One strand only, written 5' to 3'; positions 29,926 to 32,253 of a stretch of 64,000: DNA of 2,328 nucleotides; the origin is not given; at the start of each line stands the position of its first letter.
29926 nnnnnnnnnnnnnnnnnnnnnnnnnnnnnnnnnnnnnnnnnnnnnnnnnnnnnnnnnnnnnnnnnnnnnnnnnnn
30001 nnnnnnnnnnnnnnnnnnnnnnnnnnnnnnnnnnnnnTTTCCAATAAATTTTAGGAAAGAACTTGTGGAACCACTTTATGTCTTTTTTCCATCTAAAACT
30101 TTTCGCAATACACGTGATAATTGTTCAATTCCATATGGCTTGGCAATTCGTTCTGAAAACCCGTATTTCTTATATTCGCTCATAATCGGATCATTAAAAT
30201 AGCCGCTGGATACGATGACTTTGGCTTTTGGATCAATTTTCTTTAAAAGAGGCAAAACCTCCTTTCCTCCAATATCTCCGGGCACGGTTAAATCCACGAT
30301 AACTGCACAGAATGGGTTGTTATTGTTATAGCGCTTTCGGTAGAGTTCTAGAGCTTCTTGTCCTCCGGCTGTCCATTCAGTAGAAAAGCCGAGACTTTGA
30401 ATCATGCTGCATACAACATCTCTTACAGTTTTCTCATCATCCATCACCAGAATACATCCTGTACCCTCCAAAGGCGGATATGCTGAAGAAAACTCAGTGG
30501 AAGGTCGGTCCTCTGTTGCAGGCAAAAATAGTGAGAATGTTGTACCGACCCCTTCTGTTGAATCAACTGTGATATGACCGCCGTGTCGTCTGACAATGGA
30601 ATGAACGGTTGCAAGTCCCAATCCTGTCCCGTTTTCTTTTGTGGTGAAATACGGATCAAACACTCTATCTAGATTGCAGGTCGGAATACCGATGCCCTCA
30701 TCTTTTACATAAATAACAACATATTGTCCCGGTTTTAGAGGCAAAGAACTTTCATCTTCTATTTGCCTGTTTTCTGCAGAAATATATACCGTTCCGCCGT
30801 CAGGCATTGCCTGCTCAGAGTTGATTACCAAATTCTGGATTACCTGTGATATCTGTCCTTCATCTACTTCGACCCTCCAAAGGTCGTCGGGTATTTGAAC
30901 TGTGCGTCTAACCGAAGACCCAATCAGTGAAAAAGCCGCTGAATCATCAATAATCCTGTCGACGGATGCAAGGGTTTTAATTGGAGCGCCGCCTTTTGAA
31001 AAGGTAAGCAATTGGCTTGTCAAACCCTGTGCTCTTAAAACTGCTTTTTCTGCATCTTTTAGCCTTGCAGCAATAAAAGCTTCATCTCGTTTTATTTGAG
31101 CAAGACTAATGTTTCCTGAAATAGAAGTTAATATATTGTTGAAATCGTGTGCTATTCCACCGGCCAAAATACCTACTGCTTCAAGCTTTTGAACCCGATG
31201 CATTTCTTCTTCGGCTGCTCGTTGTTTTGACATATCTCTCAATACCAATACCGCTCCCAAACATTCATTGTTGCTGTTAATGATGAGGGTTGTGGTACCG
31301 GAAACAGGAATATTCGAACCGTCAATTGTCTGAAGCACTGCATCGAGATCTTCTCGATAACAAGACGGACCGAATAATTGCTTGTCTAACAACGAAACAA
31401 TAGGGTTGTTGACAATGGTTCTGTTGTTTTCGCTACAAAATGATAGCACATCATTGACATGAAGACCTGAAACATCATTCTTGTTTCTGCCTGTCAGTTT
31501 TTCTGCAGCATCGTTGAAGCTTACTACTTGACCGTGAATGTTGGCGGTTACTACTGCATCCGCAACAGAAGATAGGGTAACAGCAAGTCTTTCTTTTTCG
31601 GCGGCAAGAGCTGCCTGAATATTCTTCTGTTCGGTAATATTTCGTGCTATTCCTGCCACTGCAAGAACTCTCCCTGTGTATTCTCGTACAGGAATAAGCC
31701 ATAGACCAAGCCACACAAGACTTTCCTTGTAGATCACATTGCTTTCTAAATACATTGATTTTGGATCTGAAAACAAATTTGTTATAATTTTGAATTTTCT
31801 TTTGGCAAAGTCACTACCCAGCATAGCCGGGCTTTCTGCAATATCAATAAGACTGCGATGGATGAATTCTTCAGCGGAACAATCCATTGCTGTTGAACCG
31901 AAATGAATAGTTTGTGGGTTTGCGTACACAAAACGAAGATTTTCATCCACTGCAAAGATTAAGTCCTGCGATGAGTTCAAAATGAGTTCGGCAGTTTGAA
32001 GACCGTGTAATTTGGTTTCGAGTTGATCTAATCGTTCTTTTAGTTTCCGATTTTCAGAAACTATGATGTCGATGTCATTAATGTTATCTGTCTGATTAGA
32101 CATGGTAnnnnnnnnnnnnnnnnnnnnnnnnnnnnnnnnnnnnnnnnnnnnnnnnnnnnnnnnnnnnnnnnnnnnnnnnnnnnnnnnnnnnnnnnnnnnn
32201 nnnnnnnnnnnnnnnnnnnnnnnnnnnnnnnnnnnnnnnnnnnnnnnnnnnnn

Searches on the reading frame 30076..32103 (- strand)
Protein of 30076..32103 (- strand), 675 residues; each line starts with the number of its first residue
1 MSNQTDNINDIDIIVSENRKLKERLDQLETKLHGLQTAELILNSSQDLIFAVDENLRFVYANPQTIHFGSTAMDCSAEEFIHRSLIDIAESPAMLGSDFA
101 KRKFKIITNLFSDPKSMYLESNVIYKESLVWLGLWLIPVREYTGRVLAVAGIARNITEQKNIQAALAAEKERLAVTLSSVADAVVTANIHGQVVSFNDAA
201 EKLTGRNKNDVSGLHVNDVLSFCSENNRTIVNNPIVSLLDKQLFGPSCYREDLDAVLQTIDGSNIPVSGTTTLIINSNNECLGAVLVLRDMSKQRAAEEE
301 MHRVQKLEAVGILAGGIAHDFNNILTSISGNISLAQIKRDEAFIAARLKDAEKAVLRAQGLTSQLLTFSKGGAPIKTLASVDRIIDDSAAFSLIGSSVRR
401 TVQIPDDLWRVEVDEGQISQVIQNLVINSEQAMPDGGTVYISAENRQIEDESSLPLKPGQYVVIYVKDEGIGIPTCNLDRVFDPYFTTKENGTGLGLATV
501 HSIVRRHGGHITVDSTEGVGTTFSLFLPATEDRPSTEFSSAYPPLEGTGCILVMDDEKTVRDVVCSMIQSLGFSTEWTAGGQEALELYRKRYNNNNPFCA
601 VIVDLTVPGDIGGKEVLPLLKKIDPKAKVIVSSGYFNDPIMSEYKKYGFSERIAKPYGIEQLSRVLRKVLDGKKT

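Call 47: search_protein_families(library=pfam, proteins=[window:30076-32103:-], max_evalue=0.00001)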
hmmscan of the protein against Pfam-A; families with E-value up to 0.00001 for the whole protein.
window:30076-32103:- (675 aa): 7 families
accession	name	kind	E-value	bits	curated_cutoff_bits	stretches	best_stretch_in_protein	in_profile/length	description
PF02518.31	HATPase_c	-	1.5e-23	83.8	26.4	1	414-530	2-110/111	Histidine kinase-, DNA gyrase B-, and HSP90-like ATPase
PF00989.32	PAS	-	7.5e-15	55.4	22.6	1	172-291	2-113/113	PAS fold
PF13426.13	PAS_9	-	3.1e-14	53.5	27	1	182-292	2-102/103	PAS domain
PF00072.30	Response_reg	-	1e-12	48.6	30.2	1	551-665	1-109/111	Response regulator receiver domain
PF08448.16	PAS_4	-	9.6e-12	45.5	23.1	1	42-160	1-109/110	PAS fold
PF00512.31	HisKA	-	2.6e-06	27.8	26.9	1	313-372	5-64/66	His Kinase A (phospho-acceptor) domain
PF13188.13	PAS_8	-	9.3e-06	25.8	21.8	0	171-211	1-43/65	PAS domain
